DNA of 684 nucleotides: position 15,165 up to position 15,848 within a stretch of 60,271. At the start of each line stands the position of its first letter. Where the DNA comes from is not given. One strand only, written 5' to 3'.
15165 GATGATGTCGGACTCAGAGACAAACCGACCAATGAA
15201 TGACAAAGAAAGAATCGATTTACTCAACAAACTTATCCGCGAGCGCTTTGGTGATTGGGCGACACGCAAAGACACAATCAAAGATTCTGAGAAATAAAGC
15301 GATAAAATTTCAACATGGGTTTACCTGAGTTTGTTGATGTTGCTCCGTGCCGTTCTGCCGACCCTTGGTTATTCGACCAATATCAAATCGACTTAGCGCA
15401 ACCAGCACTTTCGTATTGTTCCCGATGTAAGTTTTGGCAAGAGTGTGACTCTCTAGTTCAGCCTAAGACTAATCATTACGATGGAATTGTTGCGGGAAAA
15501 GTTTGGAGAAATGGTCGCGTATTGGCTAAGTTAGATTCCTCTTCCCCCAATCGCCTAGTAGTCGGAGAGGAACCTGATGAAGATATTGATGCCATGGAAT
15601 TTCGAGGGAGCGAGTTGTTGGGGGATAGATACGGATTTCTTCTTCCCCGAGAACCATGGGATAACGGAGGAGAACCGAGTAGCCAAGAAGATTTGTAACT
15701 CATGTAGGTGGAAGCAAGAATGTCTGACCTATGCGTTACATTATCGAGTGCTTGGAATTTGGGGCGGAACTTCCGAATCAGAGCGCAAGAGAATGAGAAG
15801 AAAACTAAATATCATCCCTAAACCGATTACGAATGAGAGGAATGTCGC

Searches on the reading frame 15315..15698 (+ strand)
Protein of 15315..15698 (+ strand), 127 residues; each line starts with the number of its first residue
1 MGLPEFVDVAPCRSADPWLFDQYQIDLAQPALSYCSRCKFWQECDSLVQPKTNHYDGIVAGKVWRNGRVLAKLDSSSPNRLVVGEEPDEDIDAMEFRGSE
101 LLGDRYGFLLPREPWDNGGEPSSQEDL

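Call 62: search_protein_families(library=pfam, proteins=[window:15315-15698:+], max_evalue=0.01)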
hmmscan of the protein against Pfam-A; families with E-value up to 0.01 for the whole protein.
window:15315-15698:+ (127 aa): 0 families
